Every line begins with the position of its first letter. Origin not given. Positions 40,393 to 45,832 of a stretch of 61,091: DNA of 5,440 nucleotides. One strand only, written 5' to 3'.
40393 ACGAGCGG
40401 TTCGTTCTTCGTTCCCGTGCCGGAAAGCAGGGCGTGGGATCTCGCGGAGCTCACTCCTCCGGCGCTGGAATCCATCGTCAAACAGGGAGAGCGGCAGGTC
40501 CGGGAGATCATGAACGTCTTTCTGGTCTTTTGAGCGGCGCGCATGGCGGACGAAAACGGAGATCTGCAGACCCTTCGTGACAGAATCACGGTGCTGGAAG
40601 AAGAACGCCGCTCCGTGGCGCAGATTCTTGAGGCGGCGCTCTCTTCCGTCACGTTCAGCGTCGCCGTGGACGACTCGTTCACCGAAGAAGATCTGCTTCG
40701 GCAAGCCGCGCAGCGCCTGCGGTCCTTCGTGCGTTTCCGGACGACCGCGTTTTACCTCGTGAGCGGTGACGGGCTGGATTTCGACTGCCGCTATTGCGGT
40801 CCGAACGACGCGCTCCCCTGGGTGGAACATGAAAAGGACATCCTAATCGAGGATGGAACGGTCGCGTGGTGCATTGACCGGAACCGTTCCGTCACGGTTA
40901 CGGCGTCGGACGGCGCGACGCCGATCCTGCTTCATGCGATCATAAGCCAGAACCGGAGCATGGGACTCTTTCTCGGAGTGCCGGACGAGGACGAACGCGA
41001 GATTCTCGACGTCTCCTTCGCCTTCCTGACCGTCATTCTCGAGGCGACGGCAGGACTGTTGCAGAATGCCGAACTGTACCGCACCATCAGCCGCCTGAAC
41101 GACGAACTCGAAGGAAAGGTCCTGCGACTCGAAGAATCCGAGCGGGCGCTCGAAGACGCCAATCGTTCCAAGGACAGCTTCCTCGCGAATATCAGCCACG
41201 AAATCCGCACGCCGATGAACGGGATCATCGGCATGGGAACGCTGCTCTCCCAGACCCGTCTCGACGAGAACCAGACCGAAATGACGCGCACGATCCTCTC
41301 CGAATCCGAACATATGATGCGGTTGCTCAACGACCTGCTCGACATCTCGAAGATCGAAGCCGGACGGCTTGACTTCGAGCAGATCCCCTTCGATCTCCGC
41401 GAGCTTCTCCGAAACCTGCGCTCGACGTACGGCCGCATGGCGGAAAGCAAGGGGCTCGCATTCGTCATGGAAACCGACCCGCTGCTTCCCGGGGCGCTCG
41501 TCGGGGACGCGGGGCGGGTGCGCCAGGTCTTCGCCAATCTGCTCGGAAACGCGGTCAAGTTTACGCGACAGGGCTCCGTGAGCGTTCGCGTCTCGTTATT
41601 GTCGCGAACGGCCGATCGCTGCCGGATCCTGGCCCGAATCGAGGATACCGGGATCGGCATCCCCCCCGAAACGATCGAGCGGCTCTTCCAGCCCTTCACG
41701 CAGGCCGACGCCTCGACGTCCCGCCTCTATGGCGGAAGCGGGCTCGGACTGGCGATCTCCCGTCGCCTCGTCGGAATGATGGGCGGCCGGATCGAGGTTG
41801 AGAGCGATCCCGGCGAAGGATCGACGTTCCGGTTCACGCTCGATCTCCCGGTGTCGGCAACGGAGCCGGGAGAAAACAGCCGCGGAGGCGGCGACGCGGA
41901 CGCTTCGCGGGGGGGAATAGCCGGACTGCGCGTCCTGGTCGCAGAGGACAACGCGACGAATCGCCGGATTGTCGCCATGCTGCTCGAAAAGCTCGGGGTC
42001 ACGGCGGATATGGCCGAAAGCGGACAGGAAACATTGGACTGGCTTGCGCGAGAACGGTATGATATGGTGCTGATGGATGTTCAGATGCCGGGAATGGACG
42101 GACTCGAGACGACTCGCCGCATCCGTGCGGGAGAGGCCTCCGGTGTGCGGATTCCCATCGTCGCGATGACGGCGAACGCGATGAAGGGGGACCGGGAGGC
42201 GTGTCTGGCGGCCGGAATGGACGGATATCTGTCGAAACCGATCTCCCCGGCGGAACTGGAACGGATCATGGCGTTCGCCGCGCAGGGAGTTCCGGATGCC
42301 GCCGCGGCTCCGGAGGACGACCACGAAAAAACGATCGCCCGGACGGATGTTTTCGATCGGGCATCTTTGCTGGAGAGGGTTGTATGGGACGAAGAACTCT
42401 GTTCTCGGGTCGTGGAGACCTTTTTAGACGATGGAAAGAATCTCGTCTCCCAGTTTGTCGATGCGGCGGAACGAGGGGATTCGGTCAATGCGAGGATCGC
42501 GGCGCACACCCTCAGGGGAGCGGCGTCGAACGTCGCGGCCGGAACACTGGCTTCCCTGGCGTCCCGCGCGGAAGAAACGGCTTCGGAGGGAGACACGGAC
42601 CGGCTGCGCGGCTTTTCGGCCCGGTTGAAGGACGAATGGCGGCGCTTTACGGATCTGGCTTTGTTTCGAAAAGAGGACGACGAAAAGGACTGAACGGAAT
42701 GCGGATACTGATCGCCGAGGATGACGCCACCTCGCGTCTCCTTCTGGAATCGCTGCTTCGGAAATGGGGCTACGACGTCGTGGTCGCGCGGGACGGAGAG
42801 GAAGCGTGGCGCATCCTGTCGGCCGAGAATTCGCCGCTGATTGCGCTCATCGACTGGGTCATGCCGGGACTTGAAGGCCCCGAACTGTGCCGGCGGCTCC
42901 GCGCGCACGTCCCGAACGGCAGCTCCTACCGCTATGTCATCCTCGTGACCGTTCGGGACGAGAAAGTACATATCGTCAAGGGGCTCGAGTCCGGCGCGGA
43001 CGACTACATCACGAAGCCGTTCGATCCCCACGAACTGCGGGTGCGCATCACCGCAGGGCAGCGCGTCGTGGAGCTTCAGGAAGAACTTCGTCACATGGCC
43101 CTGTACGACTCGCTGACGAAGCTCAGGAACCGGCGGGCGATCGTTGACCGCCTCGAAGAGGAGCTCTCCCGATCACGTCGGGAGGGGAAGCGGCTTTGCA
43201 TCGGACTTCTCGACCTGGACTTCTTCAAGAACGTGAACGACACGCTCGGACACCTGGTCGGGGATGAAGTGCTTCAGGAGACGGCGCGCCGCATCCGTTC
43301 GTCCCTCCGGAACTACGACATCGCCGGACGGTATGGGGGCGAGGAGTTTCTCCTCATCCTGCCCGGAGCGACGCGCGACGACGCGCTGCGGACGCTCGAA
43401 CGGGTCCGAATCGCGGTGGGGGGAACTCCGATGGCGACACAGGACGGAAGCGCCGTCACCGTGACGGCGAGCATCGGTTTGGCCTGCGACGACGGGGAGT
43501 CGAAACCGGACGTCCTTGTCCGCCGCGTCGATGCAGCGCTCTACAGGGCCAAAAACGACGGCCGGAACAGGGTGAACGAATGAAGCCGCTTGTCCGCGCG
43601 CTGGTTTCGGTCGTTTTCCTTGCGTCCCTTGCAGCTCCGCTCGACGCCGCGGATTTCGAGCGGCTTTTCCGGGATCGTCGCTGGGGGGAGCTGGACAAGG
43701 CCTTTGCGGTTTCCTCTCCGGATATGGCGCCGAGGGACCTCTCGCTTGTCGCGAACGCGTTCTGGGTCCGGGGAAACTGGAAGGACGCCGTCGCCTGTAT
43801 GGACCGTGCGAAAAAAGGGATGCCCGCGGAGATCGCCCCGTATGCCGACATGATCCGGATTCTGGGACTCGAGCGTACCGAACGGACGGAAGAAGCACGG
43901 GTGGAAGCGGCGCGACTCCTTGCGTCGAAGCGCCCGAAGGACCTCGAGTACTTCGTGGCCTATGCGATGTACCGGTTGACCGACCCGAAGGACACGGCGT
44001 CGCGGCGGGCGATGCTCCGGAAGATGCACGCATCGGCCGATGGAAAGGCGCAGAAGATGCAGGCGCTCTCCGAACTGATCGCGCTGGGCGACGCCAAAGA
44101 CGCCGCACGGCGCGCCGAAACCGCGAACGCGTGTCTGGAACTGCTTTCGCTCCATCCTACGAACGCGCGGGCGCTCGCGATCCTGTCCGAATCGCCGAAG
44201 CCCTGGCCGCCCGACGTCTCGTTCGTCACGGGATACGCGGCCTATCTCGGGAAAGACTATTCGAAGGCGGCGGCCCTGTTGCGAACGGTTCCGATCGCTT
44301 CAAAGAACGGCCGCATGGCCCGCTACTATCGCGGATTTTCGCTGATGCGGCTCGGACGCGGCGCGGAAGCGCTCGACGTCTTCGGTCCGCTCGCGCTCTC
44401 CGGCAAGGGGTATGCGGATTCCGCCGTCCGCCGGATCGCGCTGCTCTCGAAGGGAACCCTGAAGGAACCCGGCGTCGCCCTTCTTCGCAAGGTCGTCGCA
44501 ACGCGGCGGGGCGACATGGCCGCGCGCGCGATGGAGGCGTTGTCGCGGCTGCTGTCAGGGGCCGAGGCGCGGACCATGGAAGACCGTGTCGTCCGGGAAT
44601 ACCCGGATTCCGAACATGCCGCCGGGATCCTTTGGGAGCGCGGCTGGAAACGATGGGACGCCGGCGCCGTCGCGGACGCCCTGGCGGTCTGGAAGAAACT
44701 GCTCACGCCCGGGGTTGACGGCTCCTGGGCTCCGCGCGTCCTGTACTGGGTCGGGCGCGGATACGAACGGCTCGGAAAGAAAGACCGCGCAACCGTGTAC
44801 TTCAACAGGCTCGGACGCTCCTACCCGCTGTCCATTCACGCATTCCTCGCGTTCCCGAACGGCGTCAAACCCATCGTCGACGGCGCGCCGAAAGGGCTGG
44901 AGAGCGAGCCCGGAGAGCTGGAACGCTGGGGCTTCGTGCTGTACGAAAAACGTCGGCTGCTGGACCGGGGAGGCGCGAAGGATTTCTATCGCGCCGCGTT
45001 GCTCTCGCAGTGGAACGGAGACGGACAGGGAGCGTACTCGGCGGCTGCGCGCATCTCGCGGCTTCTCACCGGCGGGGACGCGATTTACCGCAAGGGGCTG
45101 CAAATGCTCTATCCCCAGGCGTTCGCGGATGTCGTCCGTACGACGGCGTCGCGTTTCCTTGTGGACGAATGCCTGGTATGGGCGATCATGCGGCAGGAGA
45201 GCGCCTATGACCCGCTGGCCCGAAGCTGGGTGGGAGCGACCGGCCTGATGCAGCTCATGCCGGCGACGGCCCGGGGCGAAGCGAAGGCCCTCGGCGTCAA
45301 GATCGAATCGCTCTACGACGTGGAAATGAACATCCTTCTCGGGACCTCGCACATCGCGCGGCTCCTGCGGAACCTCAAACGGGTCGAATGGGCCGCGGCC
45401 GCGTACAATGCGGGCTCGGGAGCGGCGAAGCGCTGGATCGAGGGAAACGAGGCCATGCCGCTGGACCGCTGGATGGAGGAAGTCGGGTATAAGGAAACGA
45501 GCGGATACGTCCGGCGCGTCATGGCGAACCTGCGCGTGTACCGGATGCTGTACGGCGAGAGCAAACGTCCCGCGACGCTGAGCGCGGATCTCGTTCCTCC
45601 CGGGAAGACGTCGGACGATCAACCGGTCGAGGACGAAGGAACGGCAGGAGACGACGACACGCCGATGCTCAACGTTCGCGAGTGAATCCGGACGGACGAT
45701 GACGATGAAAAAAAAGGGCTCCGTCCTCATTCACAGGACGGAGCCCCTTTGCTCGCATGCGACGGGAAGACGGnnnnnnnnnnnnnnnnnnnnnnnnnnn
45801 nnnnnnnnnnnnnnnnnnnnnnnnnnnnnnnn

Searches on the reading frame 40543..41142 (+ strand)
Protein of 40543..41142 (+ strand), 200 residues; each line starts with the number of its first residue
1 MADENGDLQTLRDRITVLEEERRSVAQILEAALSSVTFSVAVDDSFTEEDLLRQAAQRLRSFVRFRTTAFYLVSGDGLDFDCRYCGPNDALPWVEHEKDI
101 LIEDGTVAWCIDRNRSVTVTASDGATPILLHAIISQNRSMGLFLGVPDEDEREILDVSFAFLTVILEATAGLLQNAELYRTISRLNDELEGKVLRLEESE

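Call 31: search_protein_families(library=pfam, proteins=[window:40543-41142:+], max_evalue=1)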
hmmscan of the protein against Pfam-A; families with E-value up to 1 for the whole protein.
window:40543-41142:+ (200 aa): 2 families
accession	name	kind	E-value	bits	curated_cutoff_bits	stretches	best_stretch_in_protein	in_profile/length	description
PF13492.12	GAF_3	-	0.0062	17.4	27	1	49-165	3-119/129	GAF domain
PF01590.32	GAF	-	0.024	15.6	22.4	1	49-147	3-94/133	GAF domain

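Call 69: search_solved_structures(query=A6, max_evalue=10, show_alignments=1)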
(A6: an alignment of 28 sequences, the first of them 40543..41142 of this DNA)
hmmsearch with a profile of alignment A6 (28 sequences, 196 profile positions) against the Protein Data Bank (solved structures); distinct sequences matched with E-value up to 10: 15.
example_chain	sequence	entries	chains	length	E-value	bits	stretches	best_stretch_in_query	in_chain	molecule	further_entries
3lfv_A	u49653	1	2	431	0.0062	19.1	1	37-75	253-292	cGMP-specific 3',5'-cyclic phosphodiesterase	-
3mf0_A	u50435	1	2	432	0.0063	19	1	37-75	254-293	cGMP-specific 3',5'-cyclic phosphodiesterase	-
4hb1_A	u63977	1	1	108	0.022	17.2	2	17-58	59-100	DHP1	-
9lss_A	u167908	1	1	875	0.023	17.2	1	37-75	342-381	cGMP-specific 3',5'-cyclic phosphodiesterase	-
3bjc_A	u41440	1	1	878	0.023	17.2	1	37-75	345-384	cGMP-specific 3',5'-cyclic phosphodiesterase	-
3o5y_A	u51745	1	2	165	0.024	17.1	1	40-80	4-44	Sensor protein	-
3k2n_A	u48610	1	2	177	0.029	16.9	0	119-178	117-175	Sigma-54-dependent transcriptional regulator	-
6oei_A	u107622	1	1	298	0.072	15.6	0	4-72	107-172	Spindle pole body component SPC42,Sigma-54-dependent transcriptional regulator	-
6bhn_A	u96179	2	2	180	0.1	15.1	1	33-68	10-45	Methyl-accepting chemotaxis sensory transducer with phytochrome sensor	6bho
8w26_A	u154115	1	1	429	0.1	15.1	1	154-193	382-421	histidine kinase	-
2xss_A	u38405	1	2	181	0.13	14.8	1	38-76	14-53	CGMP-SPECIFIC 3', 5'-CYCLIC PHOSPHODIESTERASE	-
3riu_C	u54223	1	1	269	0.24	13.9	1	38-79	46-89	Translin associated factor X, isoform B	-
3axj_B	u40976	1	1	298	0.29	13.6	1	38-79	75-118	Translin associated factor X, isoform B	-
3eea_A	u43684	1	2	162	0.34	13.4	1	35-78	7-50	GAF domain/HD domain protein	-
2aze_B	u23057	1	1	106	0.87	12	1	38-87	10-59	Transcription factor E2F1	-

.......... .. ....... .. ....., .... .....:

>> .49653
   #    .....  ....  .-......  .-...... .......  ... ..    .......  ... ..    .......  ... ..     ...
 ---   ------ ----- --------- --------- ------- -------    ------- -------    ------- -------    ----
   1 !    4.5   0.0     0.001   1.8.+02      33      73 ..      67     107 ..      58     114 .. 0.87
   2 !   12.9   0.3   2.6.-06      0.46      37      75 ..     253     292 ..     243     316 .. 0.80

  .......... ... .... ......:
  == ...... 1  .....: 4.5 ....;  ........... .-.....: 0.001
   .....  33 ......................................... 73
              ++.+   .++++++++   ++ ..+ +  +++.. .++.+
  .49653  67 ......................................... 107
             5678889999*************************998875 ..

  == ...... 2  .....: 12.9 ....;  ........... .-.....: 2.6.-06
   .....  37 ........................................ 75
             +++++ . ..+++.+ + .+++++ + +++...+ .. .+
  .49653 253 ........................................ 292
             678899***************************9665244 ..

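Call 70: search_protein_families(library=pfam, alignment_id=A6, max_evalue=0.1)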
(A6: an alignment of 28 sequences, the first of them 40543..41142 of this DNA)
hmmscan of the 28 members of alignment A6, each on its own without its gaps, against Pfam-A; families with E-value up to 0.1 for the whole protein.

A. member 1, window:40543-41142:+ (200 aa): 2 families
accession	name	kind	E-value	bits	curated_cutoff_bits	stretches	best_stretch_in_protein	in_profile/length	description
PF13492.12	GAF_3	-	0.0062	17.4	27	1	49-165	3-119/129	GAF domain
PF01590.32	GAF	-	0.024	15.6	22.4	1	49-147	3-94/133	GAF domain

B. families by the number of members that match (of 28 scanned): 14 families
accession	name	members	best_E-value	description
PF13492.12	GAF_3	20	1.8e-07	GAF domain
PF13185.12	GAF_2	13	0.00022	GAF domain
PF01590.32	GAF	12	0.0032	GAF domain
PF02791.22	DDT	1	0.004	DDT domain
PF01916.23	DS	1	0.0087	Deoxyhypusine synthase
PF09938.14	DUF2170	1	0.014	Uncharacterized protein conserved in bacteria (DUF2170)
PF14257.11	DUF4349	1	0.014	Domain of unknown function (DUF4349)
PF04006.17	Mpp10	1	0.022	Mpp10 protein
PF00170.26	bZIP_1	1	0.031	bZIP transcription factor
PF07716.20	bZIP_2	1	0.042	Basic region leucine zipper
PF16523.10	betaPIX_CC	1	0.053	betaPIX coiled coil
PF21327.3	GspA_C39-like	1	0.07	GspA, peptidase C39-like domain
PF06240.19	COXG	1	0.071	Carbon monoxide dehydrogenase subunit G (CoxG)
PF01865.21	PhoU_div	1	0.072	Protein of unknown function DUF47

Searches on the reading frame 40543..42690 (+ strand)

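Call 4: search_protein_families(library=pfam, proteins=[window:40543-42690:+], max_evalue=0.01)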
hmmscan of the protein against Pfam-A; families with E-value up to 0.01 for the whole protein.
window:40543-42690:+ (716 aa): 4 families
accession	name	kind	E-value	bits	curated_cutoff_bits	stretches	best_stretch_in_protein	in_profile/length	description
PF02518.31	HATPase_c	-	1.1e-31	109.9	26.4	1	321-436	1-110/111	Histidine kinase-, DNA gyrase B-, and HSP90-like ATPase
PF00072.30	Response_reg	-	3.2e-29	101.7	30.2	1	464-574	1-108/111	Response regulator receiver domain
PF00512.31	HisKA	-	3.5e-20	72.3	26.9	1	210-274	2-66/66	His Kinase A (phospho-acceptor) domain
PF01627.28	Hpt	-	1.2e-08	35.5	24.6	1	623-697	2-76/84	Hpt domain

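Call 5: search_protein_families(library=ncbifam, proteins=[window:40543-42690:+], max_evalue=0.01)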
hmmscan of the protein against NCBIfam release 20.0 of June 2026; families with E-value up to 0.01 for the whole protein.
window:40543-42690:+ (716 aa): 158 families (the best 25 are shown)
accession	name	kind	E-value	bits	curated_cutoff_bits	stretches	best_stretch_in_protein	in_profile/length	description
NF008318.0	PRK11107.1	equivalog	1.9e-114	383.7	890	2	196-442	279-525/920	two-component sensor histidine kinase BarA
TIGR02956.1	TMAO_torS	equivalog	9.9e-110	368.1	676.5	1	177-684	435-944/967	TMAO reductase system sensor histidine kinase/response regulator TorS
NF008302.0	PRK11091.1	equivalog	7.4e-99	332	838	1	199-701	272-764/779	aerobic respiration two-component sensor histidine kinase ArcB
NF011874.0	PRK15347.1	equivalog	1.3e-96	324.6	852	2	178-443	362-620/921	two component system sensor kinase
NF041947.1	LuxQ_Vibrio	equivalog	6.7e-96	322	1200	1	201-576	463-835/843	quorum-sensing autoinducer 2 sensor kinase/phosphatase LuxQ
NF045901.1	HisKinLetSLeg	equivalog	4.6e-85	286.3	1650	2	188-435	271-518/906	two-component system sensor histidine kinase LetS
NF038297.2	hybrid_HK_HrmK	equivalog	2.5e-83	280.7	725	1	188-576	213-604/607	hybrid histidine kinase/response regulator HrmK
NF008099.0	PRK10841.1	equivalog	5.6e-83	279.2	920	2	196-435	456-690/949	two-component system sensor histidine kinase RcsC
NF008543.0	PRK11466.1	equivalog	1.4e-67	228.3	982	1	187-667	421-872/914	TMAO reductase system sensor histidine kinase/response regulator TorS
NF007420.1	PRK09959.1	equivalog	1.3e-56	191.9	1995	1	200-680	703-1162/1197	acid-sensing system histidine kinase EvgS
NF041832.1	near_NosP_CTERM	subfamily_domain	6e-55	186.8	400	1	204-576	1-366/370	NahK/ErcS family hybrid sensor histidine kinase/response regulator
NF046044.1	PnpS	equivalog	2.3e-51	175.1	400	1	203-433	163-389/390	two-component system histidine kinase PnpS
NF041880.1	EPS_EpsF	equivalog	1.2e-50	172.5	900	2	202-432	266-490/492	response regulator EpsF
NF047465.1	hybrid_HK_LvrA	exception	7.3e-49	166.5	1200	1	180-573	172-577/819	hybrid histidine kinase/response regulator LvrA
TIGR02966.1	phoR_proteo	equivalog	2.3e-47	161.6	334.2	1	203-433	107-333/333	phosphate regulon sensor histidine kinase PhoR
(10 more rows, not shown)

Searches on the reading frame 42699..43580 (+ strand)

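Call 4: search_protein_families(library=pfam, proteins=[window:42699-43580:+], max_evalue=0.01)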
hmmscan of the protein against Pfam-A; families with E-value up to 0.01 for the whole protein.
window:42699-43580:+ (294 aa): 3 families
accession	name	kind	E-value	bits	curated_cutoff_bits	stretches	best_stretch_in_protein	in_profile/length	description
PF00990.26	GGDEF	-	1e-45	155.9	23.8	1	134-291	1-161/161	Diguanylate cyclase, GGDEF domain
PF00072.30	Response_reg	-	2.8e-24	85.9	30.2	1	3-117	1-110/111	Response regulator receiver domain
PF17853.6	GGDEF_2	-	0.00028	21.5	24.5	0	193-264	35-98/116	GGDEF-like domain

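Call 5: search_protein_families(library=ncbifam, proteins=[window:42699-43580:+], max_evalue=0.01)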
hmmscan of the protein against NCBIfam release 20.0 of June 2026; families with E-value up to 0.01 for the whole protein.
window:42699-43580:+ (294 aa): 114 families (the best 25 are shown)
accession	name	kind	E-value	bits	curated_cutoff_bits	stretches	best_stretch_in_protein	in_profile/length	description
NF007135.0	PRK09581.1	equivalog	6.5e-71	239.5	474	2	132-292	290-452/457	PleD family two-component system response regulator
NF047654.1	DiguCycDgcRLepto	equivalog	3.5e-62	210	500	1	2-292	4-293/295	diguanylate cyclase DgcR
NF038266.1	diguan_SiaD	equivalog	1e-53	182.3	290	1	122-292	82-252/252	biofilm regulation diguanylate cyclase SiaD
TIGR00254.1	GGDEF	domain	2.1e-51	174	37.4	1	130-292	1-164/168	diguanylate cyclase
NF007380.0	PRK09894.1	equivalog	1.2e-47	162.7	256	1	132-292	127-284/296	diguanylate cyclase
NF007423.1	PRK09966.1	equivalog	1.3e-37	129.7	325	1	126-285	231-390/390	diguanylate cyclase DgcN/YfiN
NF041606.1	dguan_cyc_DgcA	equivalog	1.7e-36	125.9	370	1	130-292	174-336/340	diguanylate cyclase DgcA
NF050064.1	BlResRespRegCbrR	equivalog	1.6e-35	122.9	600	1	2-293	125-412/415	bile resistance response regulator CbrR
NF011955.1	PRK15426.1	equivalog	1.6e-35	122.4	408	1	123-292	387-558/564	cellulose biosynthesis regulator diguanylate cyclase DgcQ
NF051473.1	DigCycDgcsShew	equivalog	5.2e-33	114.7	400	1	129-291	130-287/291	diguanylate cyclase DgcS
NF045675.1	PhdiestaseDibA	equivalog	4.9e-30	104.4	980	1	126-290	195-359/623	phosphodiesterase DibA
NF007298.0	PRK09776.1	equivalog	7.2e-30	103.6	1135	1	125-292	675-842/1111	diguanylate cyclase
NF007599.0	PRK10245.1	equivalog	9.3e-28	96.7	402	1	121-292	197-367/371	diguanylate cyclase AdrA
TIGR02154.1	PhoB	equivalog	1.1e-26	93.5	296.2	1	2-137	4-136/226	phosphate regulon transcriptional regulator PhoB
NF007474.0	PRK10060.1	equivalog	3.6e-26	91.6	782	1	126-291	229-391/663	cyclic di-GMP phosphodiesterase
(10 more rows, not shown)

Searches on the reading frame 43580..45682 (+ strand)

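Call 4: search_protein_families(library=pfam, proteins=[window:43580-45682:+], max_evalue=0.01)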
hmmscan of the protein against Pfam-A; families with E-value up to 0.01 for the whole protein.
window:43580-45682:+ (701 aa): 4 families
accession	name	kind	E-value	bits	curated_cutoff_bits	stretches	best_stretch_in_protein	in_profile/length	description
PF01464.25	SLT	-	2.2e-25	88.9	21.3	1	520-624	4-109/117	Transglycosylase SLT domain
PF07719.23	TPR_2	-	3.6e-09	36.5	27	0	385-411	1-27/34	Tetratricopeptide repeat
PF13174.12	TPR_6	-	1.3e-07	32.2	26.3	1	387-418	2-33/33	Tetratricopeptide repeat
PF12895.13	ANAPC3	-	0.00015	22.4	27.2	0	207-269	19-80/82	Anaphase-promoting complex, cyclosome, subunit 3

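Call 5: search_protein_families(library=ncbifam, proteins=[window:43580-45682:+], max_evalue=0.01)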
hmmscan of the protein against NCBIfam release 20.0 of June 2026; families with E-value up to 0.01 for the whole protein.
window:43580-45682:+ (701 aa): 8 families
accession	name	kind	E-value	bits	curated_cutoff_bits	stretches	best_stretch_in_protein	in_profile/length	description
NF047373.1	BB0259_flg_lyt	exception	1.3e-47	163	234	1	481-660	512-694/705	flagellar assembly lytic transglycosylase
NF008631.0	PRK11619.1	equivalog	3.7e-25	88.4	536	1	507-662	471-632/644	murein transglycosylase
NF008670.0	PRK11671.1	equivalog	9.1e-10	38.2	375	1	515-616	192-306/359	membrane-bound lytic murein transglycosylase MltC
NF008050.0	PRK10783.1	equivalog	2.5e-08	32.7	508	1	540-650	128-240/457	murein transglycosylase D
TIGR02795.1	tol_pal_ybgF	equivalog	5.6e-08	33.4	90.1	1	335-420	26-111/119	tol-pal system protein YbgF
NF008112.0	PRK10859.1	equivalog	2.8e-06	26.1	354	1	519-614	294-388/483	membrane-bound lytic murein transglycosylase MltF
NF011856.0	PRK15328.1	equivalog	2.7e-05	23.8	208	1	512-615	15-122/160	type III secretion system invasion protein IagB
NF008068.0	PRK10803.1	equivalog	0.0003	20.8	383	0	367-421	162-216/263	cell division protein CpoB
